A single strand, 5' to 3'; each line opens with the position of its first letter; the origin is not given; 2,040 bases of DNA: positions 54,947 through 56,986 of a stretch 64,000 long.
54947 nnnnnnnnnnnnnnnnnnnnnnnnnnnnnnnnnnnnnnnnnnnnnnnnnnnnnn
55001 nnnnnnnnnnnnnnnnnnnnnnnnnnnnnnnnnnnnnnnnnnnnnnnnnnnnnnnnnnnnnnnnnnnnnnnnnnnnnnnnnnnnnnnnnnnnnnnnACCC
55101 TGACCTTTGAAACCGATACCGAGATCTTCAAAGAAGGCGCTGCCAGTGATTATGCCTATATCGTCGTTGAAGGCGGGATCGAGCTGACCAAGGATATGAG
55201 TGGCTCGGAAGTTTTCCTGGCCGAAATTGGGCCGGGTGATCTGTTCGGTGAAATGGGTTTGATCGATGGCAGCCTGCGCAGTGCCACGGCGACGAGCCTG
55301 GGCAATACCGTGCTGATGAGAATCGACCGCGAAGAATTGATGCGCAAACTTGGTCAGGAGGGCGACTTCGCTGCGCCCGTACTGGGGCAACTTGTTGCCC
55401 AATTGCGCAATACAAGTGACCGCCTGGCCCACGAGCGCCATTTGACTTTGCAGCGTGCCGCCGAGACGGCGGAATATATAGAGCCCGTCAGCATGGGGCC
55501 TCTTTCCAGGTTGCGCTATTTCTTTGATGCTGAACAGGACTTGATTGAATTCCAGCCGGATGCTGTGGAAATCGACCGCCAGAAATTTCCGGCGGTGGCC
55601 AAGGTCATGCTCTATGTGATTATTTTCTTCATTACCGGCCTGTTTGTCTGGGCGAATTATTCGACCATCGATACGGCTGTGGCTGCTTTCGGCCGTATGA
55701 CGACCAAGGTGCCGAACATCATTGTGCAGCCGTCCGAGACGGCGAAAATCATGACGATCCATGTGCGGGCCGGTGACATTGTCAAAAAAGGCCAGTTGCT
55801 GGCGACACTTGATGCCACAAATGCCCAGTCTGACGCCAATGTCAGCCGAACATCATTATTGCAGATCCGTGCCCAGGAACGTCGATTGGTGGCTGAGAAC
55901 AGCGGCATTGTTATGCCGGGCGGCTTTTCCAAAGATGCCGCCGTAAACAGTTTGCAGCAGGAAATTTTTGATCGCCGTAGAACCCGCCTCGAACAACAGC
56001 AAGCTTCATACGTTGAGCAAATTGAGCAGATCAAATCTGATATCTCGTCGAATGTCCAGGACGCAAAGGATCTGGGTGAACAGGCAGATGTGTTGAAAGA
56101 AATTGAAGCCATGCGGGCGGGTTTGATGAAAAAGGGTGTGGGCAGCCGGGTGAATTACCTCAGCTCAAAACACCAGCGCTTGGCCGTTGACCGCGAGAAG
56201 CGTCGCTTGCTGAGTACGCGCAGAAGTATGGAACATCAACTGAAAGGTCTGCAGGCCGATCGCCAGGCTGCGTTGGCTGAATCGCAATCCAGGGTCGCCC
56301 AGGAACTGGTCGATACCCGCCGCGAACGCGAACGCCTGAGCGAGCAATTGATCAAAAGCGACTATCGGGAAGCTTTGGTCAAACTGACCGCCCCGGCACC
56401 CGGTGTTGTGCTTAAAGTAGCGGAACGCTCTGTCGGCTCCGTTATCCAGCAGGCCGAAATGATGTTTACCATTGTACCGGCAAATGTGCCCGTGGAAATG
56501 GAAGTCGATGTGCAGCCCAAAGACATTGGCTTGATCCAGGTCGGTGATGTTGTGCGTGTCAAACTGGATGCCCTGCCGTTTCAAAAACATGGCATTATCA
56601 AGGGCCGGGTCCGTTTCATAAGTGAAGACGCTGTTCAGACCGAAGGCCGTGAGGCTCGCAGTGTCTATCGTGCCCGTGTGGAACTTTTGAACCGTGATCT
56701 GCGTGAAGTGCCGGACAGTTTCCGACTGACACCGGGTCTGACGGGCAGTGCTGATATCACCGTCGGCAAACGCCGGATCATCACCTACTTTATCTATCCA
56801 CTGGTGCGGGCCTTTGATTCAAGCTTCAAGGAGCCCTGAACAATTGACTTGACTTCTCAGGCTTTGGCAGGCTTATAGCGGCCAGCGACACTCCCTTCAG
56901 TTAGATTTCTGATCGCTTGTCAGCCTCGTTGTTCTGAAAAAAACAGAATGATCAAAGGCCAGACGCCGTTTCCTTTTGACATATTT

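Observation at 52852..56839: Type I secretion pair in which the HlyD membrane-fusion protein carries an N-terminal cyclic-nucleotide-binding domain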

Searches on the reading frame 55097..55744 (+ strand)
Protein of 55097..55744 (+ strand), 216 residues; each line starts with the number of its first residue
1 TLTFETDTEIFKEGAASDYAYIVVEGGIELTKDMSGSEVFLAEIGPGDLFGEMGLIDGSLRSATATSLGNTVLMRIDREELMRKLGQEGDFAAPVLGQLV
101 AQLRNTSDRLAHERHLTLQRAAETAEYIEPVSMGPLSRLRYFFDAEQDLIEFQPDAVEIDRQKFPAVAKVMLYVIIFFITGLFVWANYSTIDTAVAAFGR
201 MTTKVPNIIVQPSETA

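Call 24: find_related_loci(query=A2, collection=genome_contigs, flank=10000)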
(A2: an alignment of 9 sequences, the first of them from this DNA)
Query A2 (216 aa) in genome_contigs; peptide patterns used: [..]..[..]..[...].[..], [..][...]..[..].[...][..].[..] (x = any residue, [..] = any of these).
599 stretches matched a pattern (row limit reached: there are more); 443 encode a relative of the query (tblastn E <= 1e-3); the best 80 are kept; 80 distinct loci.
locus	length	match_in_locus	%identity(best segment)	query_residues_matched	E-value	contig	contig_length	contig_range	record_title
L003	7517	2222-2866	67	2-216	3e-94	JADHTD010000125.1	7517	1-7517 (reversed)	MAG: Rhodospirillales bacterium isolate BS150m-G11 BS-150m-C9400, whole genome shotgun sequence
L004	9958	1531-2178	67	1-216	3e-91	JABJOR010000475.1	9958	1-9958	MAG: Rhodospirillales bacterium isolate SI075_bin47 k141_2324452, whole genome shotgun sequence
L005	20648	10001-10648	62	1-216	1e-89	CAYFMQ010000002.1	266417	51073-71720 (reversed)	MAG TPA_asm: uncultured Thalassospiraceae bacterium isolate ERP019367_co1_8 genome assembly, contig: NODE_52_length_2664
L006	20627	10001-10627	65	7-216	3e-89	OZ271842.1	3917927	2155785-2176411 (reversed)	MAG: Rhodospirillales bacterium isolate 954aa92f-387c-437e-abc9-445d0f4344b3 genome assembly, chromosome: 1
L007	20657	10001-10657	43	1-216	2e-55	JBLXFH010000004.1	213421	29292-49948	MAG: Rhodospirillales bacterium isolate ET02-11 T02maxbin_out.044_metabat.1RE.5K@4, whole genome shotgun sequence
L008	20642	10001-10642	43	10-216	5e-51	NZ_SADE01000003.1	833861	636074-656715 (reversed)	Hwanghaeella grinnelliae strain Gri0909 Gri0909_3, whole genome shotgun sequence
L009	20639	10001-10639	44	4-216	7e-51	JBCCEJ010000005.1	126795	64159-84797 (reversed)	MAG: Pseudomonadota bacterium isolate P01_B01_bin.104 k141_3521500_length_126795_cov_16.4075, whole genome shotgun seque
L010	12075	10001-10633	38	2-216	1e-38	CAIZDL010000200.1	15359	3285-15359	MAG: uncultured Rhodospirillales bacterium isolate Umea3_bin-0647 genome assembly, contig: bin-0647:200/291, whole genom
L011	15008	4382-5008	37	4-216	1e-36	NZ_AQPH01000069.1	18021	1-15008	Magnetospirillum fulvum MGU-K5 contig00069, whole genome shotgun sequence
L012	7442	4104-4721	39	3-216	2e-36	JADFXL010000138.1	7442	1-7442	MAG: Alphaproteobacteria bacterium isolate nDJH14bin10 nDJH14_bin10_NODE_138_length_7442_cov_1.552016, whole genome shot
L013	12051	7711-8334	33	4-215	2e-30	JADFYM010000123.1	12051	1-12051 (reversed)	MAG: Magnetococcales bacterium isolate nDJH8bin2 nDJH8_bin2_NODE_123_length_12051_cov_5.460416, whole genome shotgun seq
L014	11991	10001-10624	34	4-215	9e-30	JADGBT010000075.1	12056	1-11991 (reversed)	MAG: Magnetococcales bacterium isolate nW5bin1 nW5_bin1_NODE_75_length_12056_cov_18.987845, whole genome shotgun sequenc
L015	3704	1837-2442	32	10-215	2e-29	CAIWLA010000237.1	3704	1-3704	MAG: uncultured Magnetococcales bacterium isolate Umea_bin-01869 genome assembly, contig: bin-01869:237/729, whole genom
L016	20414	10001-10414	40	4-139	2e-23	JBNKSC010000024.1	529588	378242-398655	MAG: Terasakiella sp. isolate B1B2.bin.14.orig k141_514691, whole genome shotgun sequence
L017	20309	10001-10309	43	10-112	1e-21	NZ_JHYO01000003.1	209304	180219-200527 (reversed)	Terasakiella pusilla DSM 6293 Q397DRAFT_scaffold00003.3_C, whole genome shotgun sequence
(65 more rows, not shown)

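Call 61: search_protein_families(library=pfam, proteins=[L005:5529-7517:+, L008:2128-6996:+, L009:11960-13777:+, L010:3961-7092:-, L011:6337-8991:+, L013:2626-4629:+], max_evalue=0.1)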
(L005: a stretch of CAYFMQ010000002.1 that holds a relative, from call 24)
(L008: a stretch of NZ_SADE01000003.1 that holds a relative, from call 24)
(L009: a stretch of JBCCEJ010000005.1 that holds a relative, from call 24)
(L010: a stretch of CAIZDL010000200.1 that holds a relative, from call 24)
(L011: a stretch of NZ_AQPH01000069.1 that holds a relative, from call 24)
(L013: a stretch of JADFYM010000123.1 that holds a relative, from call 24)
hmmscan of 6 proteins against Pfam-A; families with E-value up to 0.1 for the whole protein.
L005:5529-7517:+ (662 aa): 2 families
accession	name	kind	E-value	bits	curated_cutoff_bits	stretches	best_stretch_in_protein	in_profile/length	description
PF00353.25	HemolysinCabind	-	1e-26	92.9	23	4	465-492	9-36/36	RTX calcium-binding nonapeptide repeat (4 copies)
PF11259.13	DUF3060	-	8.4e-12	45.1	23.1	4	24-76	1-52/58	Protein of unknown function (DUF3060)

L008:2128-6996:+ (1622 aa): 1 family
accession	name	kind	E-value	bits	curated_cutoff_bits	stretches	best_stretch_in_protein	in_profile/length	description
PF00353.25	HemolysinCabind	-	0.002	18.5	23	3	1103-1133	6-36/36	RTX calcium-binding nonapeptide repeat (4 copies)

L009:11960-13777:+ (605 aa): 1 family
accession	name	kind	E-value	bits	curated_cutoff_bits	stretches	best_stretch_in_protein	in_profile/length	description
PF00353.25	HemolysinCabind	-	4.8e-43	145.1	23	9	454-487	2-35/36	RTX calcium-binding nonapeptide repeat (4 copies)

L010:3961-7092:- (1043 aa): 7 families
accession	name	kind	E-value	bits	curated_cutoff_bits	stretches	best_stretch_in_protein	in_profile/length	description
PF05345.18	He_PIG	-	3.3e-73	242.7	24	5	624-716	1-94/96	Putative Ig domain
PF00648.27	Peptidase_C2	-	7.9e-20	71.5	23.8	1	252-490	33-245/297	Calpain family cysteine protease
PF05510.18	Sarcoglycan_2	-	2.5e-05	24.5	24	0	558-587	28-57/95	Sarcoglycan alpha/epsilon N-terminal domain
PF19843.4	DUF6318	-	5.9e-05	23.8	23.8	0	624-665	71-112/158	Family of unknown function (DUF6318)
PF18911.6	PKD_4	-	0.001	19.5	27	1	721-813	2-83/85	PKD domain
PF09136.16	Glucodextran_B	-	0.0069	16.7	27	0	778-814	44-80/83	Glucodextranase, domain B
PF13529.12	Peptidase_C39_2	-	0.022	15.8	24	0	404-487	60-143/143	Peptidase_C39 like family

L011:6337-8991:+ (884 aa): 3 families
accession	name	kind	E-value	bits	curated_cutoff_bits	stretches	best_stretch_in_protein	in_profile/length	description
PF05345.18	He_PIG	-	2.6e-49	166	24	4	456-547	3-95/96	Putative Ig domain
PF00648.27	Peptidase_C2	-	6.7e-18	65.2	23.8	1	214-422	37-245/297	Calpain family cysteine protease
PF19843.4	DUF6318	-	0.014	16.1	23.8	0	457-494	73-111/158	Family of unknown function (DUF6318)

L013:2626-4629:+ (667 aa): 5 families
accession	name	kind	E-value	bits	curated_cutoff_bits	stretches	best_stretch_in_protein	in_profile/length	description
PF08548.17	Peptidase_M10_C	-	3.6e-17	63.2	20.7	1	218-353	5-105/193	Peptidase M10 serralysin C terminal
PF00413.30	Peptidase_M10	-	2e-07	31.5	24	1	73-170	22-127/159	Matrixin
PF00353.25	HemolysinCabind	-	3.7e-07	30.4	23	2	315-348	2-35/36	RTX calcium-binding nonapeptide repeat (4 copies)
PF13688.12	Reprolysin_5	-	0.0046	17.7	27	1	44-200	25-189/196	Metallo-peptidase family M12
PF13582.12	Reprolysin_3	-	0.0088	17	22.4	1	116-167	82-122/123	Metallo-peptidase family M12B Reprolysin-like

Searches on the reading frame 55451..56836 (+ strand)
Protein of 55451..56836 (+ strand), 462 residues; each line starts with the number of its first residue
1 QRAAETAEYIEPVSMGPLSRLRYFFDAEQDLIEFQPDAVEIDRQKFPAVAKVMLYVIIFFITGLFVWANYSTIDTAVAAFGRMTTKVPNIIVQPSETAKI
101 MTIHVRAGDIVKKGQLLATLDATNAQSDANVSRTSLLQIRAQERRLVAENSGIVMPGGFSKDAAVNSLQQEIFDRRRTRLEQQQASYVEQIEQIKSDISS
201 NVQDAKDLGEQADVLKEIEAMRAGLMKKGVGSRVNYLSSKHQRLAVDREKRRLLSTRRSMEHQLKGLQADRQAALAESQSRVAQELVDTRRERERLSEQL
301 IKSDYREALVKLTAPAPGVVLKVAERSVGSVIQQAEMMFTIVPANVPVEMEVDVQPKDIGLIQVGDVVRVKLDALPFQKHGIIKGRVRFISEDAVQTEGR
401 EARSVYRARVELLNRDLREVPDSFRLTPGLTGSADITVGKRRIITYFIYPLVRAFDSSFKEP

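Call 78: search_solved_structures(query=window:55451-56836:+, max_evalue=0.001, show_alignments=1)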
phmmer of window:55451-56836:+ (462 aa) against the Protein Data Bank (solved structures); distinct sequences matched with E-value up to 0.001: 5.
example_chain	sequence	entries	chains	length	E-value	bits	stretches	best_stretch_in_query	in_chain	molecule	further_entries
8dck_C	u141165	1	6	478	2.4e-27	99.2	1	28-459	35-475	Membrane fusion protein (MFP) family protein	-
7sgr_H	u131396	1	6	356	7e-20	74.6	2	348-459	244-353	Membrane fusion protein (MFP) family protein,Hemolysin secretion protein D, chromosomal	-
5nen_A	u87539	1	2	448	9.5e-15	57.7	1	70-457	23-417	Lipase C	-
5c22_A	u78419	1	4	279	2.9e-05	26.5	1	92-350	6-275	Chromosomal hemolysin D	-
5c21_A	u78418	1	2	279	2.9e-05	26.5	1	92-350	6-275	Chromosomal hemolysin D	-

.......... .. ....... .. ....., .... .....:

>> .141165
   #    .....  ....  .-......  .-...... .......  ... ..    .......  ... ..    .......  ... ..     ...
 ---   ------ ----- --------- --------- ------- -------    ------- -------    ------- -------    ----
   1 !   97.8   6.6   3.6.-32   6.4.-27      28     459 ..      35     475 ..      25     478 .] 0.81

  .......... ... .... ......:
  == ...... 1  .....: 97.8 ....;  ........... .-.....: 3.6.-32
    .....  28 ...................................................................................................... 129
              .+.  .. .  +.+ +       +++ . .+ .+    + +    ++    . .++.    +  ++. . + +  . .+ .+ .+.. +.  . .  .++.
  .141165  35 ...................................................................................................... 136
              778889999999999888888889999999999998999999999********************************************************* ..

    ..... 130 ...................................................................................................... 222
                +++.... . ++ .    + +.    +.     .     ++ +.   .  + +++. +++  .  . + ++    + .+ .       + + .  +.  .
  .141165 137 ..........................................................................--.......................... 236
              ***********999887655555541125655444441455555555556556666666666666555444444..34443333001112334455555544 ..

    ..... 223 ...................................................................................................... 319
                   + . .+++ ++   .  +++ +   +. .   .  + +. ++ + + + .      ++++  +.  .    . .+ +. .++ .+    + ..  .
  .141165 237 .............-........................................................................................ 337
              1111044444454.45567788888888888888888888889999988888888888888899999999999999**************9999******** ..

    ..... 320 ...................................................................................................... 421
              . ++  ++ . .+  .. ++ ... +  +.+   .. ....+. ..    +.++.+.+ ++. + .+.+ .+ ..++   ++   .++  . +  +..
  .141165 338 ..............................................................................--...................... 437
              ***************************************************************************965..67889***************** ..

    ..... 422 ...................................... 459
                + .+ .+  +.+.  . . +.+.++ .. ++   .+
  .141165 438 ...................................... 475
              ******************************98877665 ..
